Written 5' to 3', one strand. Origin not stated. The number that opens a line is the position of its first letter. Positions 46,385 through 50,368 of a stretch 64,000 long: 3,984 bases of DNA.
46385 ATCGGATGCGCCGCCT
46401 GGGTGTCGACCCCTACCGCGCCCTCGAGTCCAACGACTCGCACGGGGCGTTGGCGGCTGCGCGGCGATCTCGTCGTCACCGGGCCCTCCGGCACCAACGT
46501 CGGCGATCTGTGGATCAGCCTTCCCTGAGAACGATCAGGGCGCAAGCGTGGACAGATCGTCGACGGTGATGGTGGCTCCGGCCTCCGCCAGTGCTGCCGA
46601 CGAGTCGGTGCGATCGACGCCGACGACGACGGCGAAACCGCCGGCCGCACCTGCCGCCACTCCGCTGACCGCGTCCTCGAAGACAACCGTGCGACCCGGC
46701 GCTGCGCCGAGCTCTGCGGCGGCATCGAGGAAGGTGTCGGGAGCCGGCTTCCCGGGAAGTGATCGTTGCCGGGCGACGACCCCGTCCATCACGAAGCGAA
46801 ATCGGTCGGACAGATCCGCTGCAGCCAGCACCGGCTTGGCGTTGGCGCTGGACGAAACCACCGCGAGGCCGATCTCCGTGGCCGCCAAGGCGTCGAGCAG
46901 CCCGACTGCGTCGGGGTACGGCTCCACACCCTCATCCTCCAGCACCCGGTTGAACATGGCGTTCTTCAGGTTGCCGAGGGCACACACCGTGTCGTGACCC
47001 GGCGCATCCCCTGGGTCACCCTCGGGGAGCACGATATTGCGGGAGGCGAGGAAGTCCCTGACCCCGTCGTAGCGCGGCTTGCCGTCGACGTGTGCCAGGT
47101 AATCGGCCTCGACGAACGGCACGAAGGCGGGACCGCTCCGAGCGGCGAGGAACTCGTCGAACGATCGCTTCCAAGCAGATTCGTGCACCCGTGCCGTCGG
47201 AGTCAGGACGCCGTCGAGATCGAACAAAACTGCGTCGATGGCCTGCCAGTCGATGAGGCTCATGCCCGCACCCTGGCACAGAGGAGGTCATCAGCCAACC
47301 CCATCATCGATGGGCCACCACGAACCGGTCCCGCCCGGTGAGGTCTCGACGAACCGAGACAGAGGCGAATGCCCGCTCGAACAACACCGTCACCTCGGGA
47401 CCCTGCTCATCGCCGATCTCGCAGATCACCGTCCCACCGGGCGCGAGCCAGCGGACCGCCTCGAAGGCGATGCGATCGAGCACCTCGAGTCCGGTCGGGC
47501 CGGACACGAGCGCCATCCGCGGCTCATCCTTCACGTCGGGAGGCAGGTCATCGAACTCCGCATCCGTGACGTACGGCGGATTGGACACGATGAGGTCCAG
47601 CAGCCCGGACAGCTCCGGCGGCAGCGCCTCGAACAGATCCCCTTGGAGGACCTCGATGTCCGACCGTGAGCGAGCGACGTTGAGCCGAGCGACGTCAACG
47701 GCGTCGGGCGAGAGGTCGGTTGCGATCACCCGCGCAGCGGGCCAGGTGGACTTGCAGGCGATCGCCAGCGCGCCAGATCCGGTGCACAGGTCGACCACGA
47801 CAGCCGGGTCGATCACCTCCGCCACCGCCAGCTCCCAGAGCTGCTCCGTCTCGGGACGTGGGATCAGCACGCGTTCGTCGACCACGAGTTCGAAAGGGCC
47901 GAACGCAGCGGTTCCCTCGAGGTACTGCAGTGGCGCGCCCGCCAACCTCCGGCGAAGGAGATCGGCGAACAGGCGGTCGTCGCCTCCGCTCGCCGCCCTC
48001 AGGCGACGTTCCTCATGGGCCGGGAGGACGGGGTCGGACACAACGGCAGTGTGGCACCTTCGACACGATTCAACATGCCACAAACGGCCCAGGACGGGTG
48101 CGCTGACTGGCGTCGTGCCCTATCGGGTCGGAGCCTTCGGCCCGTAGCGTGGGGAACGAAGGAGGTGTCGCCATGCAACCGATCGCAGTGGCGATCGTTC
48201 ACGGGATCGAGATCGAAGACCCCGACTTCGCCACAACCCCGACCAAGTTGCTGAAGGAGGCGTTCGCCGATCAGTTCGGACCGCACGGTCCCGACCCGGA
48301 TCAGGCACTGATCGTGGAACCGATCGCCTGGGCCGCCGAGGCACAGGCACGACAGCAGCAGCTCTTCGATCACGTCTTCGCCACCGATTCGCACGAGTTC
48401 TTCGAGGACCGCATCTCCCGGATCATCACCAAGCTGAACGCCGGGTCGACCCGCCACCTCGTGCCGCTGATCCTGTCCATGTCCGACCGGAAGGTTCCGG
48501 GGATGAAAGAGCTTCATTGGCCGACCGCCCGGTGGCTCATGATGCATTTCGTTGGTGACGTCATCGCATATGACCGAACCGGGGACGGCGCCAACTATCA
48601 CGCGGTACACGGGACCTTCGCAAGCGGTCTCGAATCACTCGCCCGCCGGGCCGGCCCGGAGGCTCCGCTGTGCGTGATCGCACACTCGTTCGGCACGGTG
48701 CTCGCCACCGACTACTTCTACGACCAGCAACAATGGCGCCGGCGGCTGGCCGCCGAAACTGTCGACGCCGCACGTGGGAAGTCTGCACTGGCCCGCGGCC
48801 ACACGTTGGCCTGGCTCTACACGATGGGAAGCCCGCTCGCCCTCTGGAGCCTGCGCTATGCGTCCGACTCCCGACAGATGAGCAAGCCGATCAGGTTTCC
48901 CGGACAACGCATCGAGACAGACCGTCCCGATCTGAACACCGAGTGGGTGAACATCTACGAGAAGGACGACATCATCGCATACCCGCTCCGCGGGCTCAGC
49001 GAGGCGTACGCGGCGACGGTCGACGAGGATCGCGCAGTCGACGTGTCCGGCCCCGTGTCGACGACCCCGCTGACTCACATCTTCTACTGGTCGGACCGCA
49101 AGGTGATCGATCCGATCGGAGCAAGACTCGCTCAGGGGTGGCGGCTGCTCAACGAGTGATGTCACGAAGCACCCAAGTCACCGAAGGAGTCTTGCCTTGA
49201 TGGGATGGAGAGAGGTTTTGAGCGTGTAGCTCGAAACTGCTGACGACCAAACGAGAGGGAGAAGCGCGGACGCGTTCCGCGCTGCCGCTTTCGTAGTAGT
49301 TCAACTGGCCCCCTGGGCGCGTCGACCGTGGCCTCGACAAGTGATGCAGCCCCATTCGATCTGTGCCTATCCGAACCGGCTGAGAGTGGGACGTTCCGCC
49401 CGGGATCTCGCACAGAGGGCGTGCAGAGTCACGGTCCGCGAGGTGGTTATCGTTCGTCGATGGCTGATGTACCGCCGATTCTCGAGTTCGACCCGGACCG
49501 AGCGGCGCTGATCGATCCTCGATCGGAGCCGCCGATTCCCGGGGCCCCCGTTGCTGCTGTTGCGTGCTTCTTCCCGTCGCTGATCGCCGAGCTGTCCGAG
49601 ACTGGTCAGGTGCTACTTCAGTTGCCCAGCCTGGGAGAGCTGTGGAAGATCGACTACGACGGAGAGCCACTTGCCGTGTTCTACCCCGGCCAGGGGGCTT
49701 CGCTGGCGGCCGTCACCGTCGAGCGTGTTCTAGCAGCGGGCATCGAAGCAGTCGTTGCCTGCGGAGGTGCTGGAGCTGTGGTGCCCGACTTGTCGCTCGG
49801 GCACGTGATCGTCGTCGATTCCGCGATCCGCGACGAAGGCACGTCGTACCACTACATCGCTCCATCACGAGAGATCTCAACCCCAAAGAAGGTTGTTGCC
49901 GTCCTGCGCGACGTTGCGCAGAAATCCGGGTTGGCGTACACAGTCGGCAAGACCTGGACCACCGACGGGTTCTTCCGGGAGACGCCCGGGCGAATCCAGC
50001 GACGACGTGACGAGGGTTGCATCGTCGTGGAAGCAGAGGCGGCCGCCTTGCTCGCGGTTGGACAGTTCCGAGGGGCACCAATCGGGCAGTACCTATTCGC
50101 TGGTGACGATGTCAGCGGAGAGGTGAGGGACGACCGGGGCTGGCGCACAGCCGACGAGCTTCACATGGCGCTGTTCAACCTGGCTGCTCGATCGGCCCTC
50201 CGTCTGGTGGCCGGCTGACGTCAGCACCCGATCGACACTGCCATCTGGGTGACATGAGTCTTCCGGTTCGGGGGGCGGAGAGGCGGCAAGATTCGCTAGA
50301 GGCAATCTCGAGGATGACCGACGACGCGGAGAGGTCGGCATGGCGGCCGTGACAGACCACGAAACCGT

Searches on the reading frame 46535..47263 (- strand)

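Call 40: search_protein_families(library=pfam, proteins=[window:46535-47263:-], max_evalue=0.001)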
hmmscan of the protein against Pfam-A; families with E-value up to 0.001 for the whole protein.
window:46535-47263:- (242 aa): 2 families
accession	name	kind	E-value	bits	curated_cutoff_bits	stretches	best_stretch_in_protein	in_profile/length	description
PF00702.32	Hydrolase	-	2.3e-22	80.8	26.4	1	9-209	1-191/191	haloacid dehalogenase-like hydrolase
PF13419.12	HAD_2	-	2.4e-14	54.3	23.8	1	12-213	1-176/178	Haloacid dehalogenase-like hydrolase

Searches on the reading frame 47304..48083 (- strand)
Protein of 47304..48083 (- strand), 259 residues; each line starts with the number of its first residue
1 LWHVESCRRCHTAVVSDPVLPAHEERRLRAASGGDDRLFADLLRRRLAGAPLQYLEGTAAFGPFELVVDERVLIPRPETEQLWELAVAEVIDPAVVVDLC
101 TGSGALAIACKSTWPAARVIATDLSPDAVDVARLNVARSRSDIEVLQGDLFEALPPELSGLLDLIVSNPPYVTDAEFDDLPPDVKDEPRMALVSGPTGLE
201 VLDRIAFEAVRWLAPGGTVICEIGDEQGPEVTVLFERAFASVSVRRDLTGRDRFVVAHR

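Call 7: search_protein_families(library=pfam, proteins=[window:47304-48083:-], max_evalue=0.01)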
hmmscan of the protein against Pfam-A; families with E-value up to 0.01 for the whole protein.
window:47304-48083:- (259 aa): 12 families
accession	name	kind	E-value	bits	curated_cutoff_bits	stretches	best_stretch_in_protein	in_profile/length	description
PF05175.20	MTS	-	2.5e-12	47.2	23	1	95-176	34-113/170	Methyltransferase small domain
PF13649.12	Methyltransf_25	-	1.9e-10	41.7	27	1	96-173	1-78/97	Methyltransferase domain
PF00891.24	Methyltransf_2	-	1.8e-07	31.2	22.3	1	95-156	65-127/210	O-methyltransferase domain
PF06325.19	PrmA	-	3.2e-07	30.6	22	1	95-168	164-233/296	Ribosomal protein L11 methyltransferase (PrmA)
PF03602.21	Cons_hypoth95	-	4.5e-07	30.2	24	1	88-175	37-127/182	Conserved hypothetical protein 95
PF08241.18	Methyltransf_11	-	3e-06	28.2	21.2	1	98-167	2-66/95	Methyltransferase domain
PF13847.12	Methyltransf_31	-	2.9e-05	24.2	27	1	95-175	6-82/145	Methyltransferase domain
PF02475.24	TRM5-TYW2_MTfase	-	8.4e-05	23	28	1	90-175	34-118/164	TRM5/TYW2 methyltransferase domain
PF08242.18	Methyltransf_12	-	0.00058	21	30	1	98-167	2-71/98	Methyltransferase domain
PF01728.25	FtsJ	-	0.00068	20.1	24.1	1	94-243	23-160/181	FtsJ-like methyltransferase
PF13489.12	Methyltransf_23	-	0.0021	18.2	27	1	92-168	22-88/164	Methyltransferase domain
PF01170.24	UPF0020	-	0.0028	17.8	22.3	1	115-171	75-131/197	RMKL-like, methyltransferase domain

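Call 25: search_protein_families(library=ncbifam, proteins=[window:47304-48083:-], max_evalue=0.001)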
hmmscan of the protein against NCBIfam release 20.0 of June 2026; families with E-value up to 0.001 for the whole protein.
window:47304-48083:- (259 aa): 28 families (the best 25 are shown)
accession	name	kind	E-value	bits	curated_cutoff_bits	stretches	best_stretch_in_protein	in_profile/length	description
TIGR03534.1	RF_mod_PrmC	equivalog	1.4e-66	224.5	199.1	1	37-255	31-252/253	peptide chain release factor N(5)-glutamine methyltransferase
TIGR00536.1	hemK_fam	subfamily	4.7e-58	196.5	115.5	1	38-257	57-280/286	HemK family protein methyltransferase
TIGR03533.1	L3_gln_methyl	equivalog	1.3e-49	169.1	229.7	1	37-227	63-255/284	50S ribosomal protein L3 N(5)-glutamine methyltransferase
TIGR03704.1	PrmC_rel_meth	equivalog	1.9e-49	168.4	248.8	1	23-238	14-231/251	putative protein N(5)-glutamine methyltransferase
NF002421.0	PRK01544.1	equivalog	4.9e-29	101.4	567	2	95-255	141-302/524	bifunctional peptide chain release factor N(5)-glutamine methyltransferase PrmC/tRNA (guanosine(46)-N7)-methyltransferase TrmB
NF011529.0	PRK14968.1-3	equivalog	4.3e-19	68.7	162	1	65-220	9-153/198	putative methyltransferase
NF011530.0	PRK14968.1-4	equivalog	1.3e-17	63.8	243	1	67-242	14-178/202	putative methyltransferase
TIGR00537.1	hemK_rel_arch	hypoth_equivalog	5.2e-16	58.9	87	1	89-221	16-138/179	HemK2/MTQ2 family protein methyltransferase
NF011527.0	PRK14968.1-1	equivalog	5.8e-14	52.2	242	1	69-223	11-151/192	putative methyltransferase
NF007023.0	PRK09489.1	equivalog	8.9e-08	31.7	295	1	96-172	200-272/342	16S rRNA (guanine(1207)-N(2))-methyltransferase RsmC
NF011528.0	PRK14968.1-2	equivalog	3.9e-07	29.8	171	1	60-178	8-124/205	putative methyltransferase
NF001790.0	PRK00517.3-3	equivalog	3.9e-07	29.7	269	1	94-168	124-198/262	50S ribosomal protein L11 methyltransferase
NF001784.0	PRK00517.2-1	equivalog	1.3e-06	28.2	244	1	91-168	150-228/290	50S ribosomal protein L11 methyltransferase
TIGR02469.1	CbiT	equivalog_domain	1.5e-06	28.5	78.3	1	85-174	12-80/124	precorrin-6Y C5,15-methyltransferase (decarboxylating) subunit CbiT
TIGR02072.1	BioC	equivalog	2.1e-06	27.8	184.95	1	88-168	29-104/244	malonyl-ACP O-methyltransferase BioC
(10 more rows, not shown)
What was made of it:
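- Checked: The resident gene 47304..48083 passes NCBIfam TIGR03534 RF_mod_PrmC (224.5 bits, cutoff 199.1; call 25).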

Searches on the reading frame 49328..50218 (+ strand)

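Call 7: search_protein_families(library=pfam, proteins=[window:49328-50218:+], max_evalue=0.01)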
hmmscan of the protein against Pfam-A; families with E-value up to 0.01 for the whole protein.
window:49328-50218:+ (296 aa): 1 family
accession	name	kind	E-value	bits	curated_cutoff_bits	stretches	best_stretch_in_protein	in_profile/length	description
PF01048.26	PNP_UDP_1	-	1.7e-30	106.6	25.1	1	101-265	30-207/233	Phosphorylase superfamily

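Call 25: search_protein_families(library=ncbifam, proteins=[window:49328-50218:+], max_evalue=0.001)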
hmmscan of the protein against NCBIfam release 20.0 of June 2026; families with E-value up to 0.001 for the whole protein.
window:49328-50218:+ (296 aa): 10 families
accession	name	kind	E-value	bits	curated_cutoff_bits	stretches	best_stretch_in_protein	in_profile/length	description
TIGR01718.1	Uridine-psphlse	equivalog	6.6e-15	55.1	280.3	1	106-218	46-158/245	uridine phosphorylase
NF005500.0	PRK07115.1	equivalog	1.8e-11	43.8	264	1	121-260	71-211/261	AMP nucleosidase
TIGR01721.1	AMN-like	hypoth_equivalog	7.6e-11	41.7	307.2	1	122-260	69-209/269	AMP nucleosidase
NF008383.0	PRK11178.1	equivalog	8.3e-11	41.6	262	1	105-217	52-164/254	uridine phosphorylase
NF004489.0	PRK05819.1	subfamily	7.7e-10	38.4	230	1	110-245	53-190/236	DeoD-type purine-nucleoside phosphorylase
TIGR00107.1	deoD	equivalog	1.1e-07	31.6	232.25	1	110-244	49-185/232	purine-nucleoside phosphorylase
NF004079.0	PRK05584.1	equivalog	8.8e-07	28.6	169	1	104-251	32-189/232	5'-methylthioadenosine/adenosylhomocysteine nucleosidase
NF009914.0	PRK13374.1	subfamily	3.3e-06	26.8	338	1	110-246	53-191/235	DeoD-type purine-nucleoside phosphorylase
TIGR03468.1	HpnG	hypoth_equivalog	3.7e-06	26.6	187.1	1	113-179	20-81/212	hopanoid-associated phosphorylase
TIGR03664.1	fut_nucase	equivalog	0.00051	19.8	124.7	0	101-172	23-96/228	futalosine hydrolase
